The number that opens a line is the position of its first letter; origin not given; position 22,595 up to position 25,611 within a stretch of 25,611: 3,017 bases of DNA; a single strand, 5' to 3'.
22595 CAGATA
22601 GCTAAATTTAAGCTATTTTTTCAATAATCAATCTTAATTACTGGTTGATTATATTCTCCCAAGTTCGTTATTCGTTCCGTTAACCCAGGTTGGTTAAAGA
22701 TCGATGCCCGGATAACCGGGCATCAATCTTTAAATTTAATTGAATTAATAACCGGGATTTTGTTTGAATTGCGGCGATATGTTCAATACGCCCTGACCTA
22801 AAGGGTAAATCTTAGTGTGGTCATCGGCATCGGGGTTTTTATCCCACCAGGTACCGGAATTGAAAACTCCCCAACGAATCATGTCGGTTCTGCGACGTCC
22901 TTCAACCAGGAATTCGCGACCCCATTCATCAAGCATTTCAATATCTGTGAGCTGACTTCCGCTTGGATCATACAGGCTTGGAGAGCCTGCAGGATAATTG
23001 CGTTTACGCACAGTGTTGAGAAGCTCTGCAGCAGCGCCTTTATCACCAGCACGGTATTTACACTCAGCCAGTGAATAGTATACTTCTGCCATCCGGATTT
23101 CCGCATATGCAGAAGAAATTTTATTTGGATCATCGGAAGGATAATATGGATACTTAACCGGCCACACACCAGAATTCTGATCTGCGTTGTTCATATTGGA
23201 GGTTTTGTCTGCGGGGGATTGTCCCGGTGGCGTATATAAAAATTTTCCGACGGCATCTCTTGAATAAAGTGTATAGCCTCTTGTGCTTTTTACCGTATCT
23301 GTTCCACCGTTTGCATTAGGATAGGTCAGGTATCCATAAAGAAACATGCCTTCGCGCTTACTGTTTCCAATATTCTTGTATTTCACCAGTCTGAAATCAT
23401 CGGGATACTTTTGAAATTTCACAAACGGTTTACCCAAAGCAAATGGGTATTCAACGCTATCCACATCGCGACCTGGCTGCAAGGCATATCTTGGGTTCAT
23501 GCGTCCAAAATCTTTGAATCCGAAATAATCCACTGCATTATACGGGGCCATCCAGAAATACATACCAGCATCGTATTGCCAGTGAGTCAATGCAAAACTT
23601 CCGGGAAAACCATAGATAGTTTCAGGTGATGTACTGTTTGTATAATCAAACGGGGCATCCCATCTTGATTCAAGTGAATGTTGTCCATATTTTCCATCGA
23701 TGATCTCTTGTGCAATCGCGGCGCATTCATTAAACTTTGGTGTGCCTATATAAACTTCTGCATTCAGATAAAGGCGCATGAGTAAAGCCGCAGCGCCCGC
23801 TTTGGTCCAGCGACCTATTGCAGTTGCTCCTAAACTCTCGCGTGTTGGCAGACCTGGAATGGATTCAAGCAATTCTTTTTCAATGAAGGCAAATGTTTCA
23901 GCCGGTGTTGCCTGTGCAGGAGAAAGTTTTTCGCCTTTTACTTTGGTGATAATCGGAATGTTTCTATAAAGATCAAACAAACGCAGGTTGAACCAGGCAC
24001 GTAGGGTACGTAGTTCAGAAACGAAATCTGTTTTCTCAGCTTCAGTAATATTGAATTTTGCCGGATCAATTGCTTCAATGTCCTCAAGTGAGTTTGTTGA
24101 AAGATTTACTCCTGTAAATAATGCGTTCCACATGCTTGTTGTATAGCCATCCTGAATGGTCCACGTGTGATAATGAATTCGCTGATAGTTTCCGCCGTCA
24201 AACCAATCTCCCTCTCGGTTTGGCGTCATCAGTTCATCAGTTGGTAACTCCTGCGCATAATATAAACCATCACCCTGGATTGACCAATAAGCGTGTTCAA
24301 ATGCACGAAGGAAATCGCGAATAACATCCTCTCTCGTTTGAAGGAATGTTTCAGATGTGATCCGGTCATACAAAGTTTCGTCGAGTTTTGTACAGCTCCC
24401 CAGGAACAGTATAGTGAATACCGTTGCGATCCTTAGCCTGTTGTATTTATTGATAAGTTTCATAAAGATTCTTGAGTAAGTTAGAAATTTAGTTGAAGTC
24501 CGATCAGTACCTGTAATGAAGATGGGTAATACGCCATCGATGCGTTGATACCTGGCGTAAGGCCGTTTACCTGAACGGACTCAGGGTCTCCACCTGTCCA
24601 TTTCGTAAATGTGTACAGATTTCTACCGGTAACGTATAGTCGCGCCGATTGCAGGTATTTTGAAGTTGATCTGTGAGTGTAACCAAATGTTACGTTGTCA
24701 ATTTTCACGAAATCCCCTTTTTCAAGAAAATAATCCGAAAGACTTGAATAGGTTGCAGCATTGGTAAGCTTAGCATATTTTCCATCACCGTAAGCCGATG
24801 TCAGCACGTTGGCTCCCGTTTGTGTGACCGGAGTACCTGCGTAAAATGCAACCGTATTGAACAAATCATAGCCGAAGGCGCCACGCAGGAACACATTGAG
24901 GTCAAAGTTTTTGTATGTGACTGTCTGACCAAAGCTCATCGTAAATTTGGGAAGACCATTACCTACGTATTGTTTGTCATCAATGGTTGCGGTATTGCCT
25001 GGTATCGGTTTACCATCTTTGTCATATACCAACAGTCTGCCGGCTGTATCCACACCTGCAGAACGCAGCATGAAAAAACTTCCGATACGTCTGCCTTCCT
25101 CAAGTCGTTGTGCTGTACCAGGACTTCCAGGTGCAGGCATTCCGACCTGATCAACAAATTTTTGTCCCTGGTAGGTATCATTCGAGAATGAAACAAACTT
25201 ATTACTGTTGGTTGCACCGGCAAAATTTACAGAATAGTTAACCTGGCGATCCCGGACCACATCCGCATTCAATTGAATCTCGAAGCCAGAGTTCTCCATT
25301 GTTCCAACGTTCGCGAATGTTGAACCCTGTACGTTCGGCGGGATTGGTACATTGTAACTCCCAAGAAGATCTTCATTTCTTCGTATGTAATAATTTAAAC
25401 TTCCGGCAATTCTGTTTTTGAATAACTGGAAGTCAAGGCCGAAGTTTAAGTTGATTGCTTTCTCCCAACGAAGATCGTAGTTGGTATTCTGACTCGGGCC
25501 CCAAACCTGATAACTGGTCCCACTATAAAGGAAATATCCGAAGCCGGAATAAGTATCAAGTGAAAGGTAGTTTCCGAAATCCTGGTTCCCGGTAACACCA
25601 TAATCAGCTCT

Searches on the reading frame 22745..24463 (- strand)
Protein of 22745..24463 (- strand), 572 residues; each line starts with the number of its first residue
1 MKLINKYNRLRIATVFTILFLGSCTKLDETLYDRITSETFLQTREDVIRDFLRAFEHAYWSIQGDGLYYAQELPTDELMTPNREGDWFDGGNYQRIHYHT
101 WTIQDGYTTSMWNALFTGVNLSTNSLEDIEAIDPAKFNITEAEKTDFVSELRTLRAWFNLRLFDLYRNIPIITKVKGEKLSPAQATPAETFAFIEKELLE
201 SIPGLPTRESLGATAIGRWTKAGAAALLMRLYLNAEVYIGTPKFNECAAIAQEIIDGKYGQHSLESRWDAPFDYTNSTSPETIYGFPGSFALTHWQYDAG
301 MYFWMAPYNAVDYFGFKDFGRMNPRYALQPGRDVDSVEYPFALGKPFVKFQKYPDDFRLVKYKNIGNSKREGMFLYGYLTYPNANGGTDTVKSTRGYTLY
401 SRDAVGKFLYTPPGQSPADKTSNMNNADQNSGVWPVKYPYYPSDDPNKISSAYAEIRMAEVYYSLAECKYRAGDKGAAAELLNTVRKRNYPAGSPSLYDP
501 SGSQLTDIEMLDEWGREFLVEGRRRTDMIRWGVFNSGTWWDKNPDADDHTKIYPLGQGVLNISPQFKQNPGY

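Call 87: search_protein_families(library=pfam, proteins=[window:22745-24463:-], max_evalue=0.001)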
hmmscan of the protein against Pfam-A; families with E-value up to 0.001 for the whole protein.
window:22745-24463:- (572 aa): 2 families
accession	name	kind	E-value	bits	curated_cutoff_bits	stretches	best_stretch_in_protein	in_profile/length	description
PF07980.17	SusD_RagB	-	9e-23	81.8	23.1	1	419-572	119-297/297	SusD family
PF14322.12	SusD-like_3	-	4.4e-11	43.8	27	1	85-233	51-191/191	Starch-binding associating with outer membrane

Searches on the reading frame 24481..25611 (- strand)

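Call 87: search_protein_families(library=pfam, proteins=[window:24481-25611:-], max_evalue=0.001)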
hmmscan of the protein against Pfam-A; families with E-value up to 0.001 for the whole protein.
window:24481-25611:- (376 aa): 1 family
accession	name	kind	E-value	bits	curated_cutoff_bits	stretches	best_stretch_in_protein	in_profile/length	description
PF00593.30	TonB_dep_Rec_b-barrel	-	1.4e-06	28.9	27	1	24-332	253-436/436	TonB dependent receptor-like, beta-barrel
